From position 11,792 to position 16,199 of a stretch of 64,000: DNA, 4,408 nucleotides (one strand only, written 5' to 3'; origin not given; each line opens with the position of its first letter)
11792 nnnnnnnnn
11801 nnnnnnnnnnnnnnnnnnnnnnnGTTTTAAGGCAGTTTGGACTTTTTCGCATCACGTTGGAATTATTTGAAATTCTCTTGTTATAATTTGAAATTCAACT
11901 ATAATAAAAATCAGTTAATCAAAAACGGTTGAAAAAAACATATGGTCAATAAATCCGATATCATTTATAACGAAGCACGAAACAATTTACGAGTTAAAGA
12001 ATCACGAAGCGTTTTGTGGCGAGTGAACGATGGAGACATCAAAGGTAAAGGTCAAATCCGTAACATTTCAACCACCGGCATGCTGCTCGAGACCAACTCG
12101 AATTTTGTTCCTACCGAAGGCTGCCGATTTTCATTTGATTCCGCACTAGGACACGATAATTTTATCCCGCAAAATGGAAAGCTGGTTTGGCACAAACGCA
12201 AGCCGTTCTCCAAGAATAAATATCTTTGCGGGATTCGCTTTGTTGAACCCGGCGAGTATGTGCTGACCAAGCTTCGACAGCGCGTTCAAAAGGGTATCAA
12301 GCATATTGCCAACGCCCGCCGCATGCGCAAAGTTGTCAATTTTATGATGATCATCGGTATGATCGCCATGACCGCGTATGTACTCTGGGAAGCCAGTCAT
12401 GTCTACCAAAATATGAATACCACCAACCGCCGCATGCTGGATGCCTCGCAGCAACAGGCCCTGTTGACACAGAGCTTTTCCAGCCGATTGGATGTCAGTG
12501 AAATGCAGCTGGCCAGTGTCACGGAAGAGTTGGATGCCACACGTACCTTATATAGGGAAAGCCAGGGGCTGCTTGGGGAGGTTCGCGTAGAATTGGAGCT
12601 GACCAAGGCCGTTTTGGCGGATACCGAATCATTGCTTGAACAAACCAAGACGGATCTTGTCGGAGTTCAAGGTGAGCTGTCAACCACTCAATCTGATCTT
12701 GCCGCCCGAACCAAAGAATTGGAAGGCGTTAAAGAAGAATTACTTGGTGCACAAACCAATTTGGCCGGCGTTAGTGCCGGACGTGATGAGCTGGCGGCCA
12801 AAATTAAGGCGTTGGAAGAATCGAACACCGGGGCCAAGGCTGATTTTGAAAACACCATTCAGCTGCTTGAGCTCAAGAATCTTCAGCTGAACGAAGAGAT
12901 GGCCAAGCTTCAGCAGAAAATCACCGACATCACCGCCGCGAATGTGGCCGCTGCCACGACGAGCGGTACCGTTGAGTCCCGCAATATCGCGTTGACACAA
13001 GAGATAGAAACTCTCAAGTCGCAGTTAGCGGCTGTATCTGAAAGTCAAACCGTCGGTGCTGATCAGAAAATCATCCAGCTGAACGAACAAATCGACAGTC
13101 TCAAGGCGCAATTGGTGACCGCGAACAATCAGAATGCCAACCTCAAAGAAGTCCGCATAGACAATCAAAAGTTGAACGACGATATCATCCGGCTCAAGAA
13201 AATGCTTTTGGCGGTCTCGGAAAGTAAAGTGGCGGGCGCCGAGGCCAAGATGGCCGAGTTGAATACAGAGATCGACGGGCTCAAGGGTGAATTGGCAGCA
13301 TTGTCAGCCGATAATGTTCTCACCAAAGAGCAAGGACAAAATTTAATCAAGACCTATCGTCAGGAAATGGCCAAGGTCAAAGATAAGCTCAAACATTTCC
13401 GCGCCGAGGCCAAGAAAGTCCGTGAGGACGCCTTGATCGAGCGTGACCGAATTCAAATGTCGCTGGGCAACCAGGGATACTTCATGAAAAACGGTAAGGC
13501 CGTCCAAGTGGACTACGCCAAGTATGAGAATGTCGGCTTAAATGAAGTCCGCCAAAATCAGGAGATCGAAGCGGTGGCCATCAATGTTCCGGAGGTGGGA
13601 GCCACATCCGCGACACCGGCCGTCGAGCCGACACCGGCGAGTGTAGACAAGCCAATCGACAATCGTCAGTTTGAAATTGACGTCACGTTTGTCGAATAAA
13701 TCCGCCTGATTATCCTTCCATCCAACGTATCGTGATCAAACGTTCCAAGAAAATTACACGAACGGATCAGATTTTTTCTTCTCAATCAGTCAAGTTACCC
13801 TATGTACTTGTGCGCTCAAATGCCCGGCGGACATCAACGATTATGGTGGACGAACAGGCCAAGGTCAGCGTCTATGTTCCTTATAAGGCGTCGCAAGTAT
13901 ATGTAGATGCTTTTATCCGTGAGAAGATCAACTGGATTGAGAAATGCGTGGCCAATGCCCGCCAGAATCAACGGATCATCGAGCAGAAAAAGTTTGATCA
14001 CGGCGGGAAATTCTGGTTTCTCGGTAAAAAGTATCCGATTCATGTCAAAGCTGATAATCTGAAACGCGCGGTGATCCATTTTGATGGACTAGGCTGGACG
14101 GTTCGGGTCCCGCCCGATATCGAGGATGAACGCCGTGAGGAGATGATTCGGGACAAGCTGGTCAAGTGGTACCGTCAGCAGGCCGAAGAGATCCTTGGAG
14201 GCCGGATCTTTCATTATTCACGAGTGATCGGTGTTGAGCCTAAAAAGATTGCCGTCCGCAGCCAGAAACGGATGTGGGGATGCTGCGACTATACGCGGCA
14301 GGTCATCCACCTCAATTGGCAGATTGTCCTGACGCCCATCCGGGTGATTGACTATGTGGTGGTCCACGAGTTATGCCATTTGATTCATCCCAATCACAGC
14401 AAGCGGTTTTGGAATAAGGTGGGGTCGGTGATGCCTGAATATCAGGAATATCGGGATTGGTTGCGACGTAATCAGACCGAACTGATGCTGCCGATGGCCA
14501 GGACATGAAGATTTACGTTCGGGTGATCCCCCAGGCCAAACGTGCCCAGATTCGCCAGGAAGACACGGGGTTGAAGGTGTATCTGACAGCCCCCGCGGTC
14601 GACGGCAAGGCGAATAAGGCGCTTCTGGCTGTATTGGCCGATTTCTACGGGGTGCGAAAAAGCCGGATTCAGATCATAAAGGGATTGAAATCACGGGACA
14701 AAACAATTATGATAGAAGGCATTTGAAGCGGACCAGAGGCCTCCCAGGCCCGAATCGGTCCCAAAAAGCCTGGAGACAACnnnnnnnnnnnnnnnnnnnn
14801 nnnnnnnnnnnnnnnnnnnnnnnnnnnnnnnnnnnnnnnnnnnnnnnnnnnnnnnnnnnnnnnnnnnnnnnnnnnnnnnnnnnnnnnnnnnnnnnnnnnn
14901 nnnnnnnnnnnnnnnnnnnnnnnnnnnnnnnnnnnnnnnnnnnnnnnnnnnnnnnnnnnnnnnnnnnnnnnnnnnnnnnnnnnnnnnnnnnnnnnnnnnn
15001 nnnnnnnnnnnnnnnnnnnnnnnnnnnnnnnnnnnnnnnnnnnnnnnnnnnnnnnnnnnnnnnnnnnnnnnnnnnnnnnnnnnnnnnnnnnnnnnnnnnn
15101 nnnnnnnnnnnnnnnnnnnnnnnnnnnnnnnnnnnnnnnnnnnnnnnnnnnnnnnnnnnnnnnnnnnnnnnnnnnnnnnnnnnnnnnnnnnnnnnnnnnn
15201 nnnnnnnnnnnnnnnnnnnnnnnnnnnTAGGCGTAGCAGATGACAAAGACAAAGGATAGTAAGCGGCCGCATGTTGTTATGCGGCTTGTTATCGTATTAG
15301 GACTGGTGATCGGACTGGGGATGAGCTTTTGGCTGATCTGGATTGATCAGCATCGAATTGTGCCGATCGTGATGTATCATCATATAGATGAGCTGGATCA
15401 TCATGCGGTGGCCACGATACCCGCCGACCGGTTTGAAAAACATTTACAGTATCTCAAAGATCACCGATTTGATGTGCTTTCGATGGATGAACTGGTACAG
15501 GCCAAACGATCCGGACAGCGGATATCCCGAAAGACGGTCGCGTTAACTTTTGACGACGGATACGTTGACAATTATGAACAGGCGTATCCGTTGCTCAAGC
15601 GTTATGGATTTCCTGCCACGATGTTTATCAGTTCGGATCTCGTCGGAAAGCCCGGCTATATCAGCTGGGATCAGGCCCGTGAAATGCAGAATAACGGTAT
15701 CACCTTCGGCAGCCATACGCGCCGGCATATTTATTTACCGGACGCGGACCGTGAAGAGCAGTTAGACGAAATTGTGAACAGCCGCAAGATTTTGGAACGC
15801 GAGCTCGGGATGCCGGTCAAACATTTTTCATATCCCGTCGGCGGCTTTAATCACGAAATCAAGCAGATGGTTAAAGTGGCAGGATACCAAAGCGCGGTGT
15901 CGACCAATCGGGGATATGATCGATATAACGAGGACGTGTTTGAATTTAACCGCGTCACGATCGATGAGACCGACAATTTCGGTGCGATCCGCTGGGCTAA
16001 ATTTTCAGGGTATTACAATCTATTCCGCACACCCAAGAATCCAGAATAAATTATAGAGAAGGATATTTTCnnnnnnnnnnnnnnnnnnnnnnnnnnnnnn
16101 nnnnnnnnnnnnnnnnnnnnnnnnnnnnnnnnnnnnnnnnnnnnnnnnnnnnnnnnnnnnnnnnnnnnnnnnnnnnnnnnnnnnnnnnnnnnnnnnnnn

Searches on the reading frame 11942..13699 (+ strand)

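Call 5: search_protein_families(library=pfam, proteins=[window:11942-13699:+], max_evalue=0.01)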
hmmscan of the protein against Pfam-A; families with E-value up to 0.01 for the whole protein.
window:11942-13699:+ (585 aa): 3 families
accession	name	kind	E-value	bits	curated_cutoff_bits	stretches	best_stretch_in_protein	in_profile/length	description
PF07238.19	PilZ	-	6.9e-07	30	22.5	1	13-113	3-98/102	PilZ domain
PF14282.11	FlxA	-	6.3e-05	23.5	26.3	1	334-400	5-74/101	FlxA-like protein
PF11559.13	ADIP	-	0.00072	20.1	34.3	0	396-488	56-147/151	Afadin- and alpha -actinin-Binding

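Call 6: search_protein_families(library=ncbifam, proteins=[window:11942-13699:+], max_evalue=0.01)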
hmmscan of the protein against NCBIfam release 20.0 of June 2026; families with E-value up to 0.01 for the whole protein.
window:11942-13699:+ (585 aa): 8 families
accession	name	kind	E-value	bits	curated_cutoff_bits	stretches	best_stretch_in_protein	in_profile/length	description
NF045487.1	ASRP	equivalog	8.8e-07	27.9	300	1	148-504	94-451/593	archaea-specific SMC-related protein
TIGR02168.1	SMC_prok_B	equivalog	1.4e-06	26.3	567.35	2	160-328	777-941/1181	chromosome segregation protein SMC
TIGR02169.1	SMC_prok_A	equivalog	4e-06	24.8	729.4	1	154-341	317-507/1165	chromosome segregation protein SMC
NF003034.1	PRK03918.1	equivalog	4.7e-06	24.9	700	1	218-497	209-482/878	DNA double-strand break repair ATPase Rad50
NF043058.1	T4SS_LegC2C7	subfamily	0.00015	20.9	350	1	181-269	139-231/348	LegC2/C7 family Dot/Icm T4SS effector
NF038350.1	taxis_HmpF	equivalog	0.0015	17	200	1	159-326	184-353/553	pilus motility taxis protein HmpF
TIGR04211.1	SH3_and_anchor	equivalog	0.0019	17.8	65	0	247-338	69-159/198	TIGR04211 family SH3 domain-containing protein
TIGR04523.1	Mplasa_alph_rch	subfamily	0.0033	15.4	270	1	213-490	128-393/745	helix-rich protein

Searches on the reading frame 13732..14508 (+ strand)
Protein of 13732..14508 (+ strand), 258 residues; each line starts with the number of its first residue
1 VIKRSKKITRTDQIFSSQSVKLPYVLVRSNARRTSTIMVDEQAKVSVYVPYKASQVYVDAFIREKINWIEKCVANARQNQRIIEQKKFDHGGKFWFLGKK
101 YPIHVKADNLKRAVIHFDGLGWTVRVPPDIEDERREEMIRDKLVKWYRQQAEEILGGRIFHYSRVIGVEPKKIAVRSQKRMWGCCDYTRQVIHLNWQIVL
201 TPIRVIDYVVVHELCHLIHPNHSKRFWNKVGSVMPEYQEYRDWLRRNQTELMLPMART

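Call 5: search_protein_families(library=pfam, proteins=[window:13732-14508:+], max_evalue=0.01)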
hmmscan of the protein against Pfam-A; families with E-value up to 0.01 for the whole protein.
window:13732-14508:+ (258 aa): 3 families
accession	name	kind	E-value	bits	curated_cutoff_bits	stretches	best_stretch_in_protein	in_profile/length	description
PF01863.23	YgjP-like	-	5.5e-57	193.5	26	1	34-247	2-207/207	YgjP-like, metallopeptidase domain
PF08325.16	WLM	-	3.3e-05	24.5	26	1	202-239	79-116/190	WLM domain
PF10263.15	SprT-like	-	0.0018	18.5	25.6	1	171-218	19-73/108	SprT-like family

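Call 6: search_protein_families(library=ncbifam, proteins=[window:13732-14508:+], max_evalue=0.01)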
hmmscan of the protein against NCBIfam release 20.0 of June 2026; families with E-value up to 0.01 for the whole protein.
window:13732-14508:+ (258 aa): 0 families

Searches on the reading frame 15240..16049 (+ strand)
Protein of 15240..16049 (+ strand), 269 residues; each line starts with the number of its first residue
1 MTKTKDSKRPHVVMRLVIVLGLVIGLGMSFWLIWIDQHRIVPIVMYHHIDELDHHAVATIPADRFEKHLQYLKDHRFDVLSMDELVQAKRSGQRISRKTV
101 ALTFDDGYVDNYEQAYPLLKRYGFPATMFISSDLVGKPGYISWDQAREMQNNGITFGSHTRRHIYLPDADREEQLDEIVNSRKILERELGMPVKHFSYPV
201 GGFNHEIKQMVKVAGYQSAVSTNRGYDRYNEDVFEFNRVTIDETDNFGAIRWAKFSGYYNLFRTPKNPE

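Call 55: search_protein_families(library=pfam, proteins=[window:15240-16049:+], max_evalue=0.0001)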
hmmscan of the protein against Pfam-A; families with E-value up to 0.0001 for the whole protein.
window:15240-16049:+ (269 aa): 1 family
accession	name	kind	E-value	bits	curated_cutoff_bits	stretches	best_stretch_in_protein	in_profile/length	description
PF01522.26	Polysacc_deac_1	-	8.4e-32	110.2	23.1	1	96-218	5-123/124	Polysaccharide deacetylase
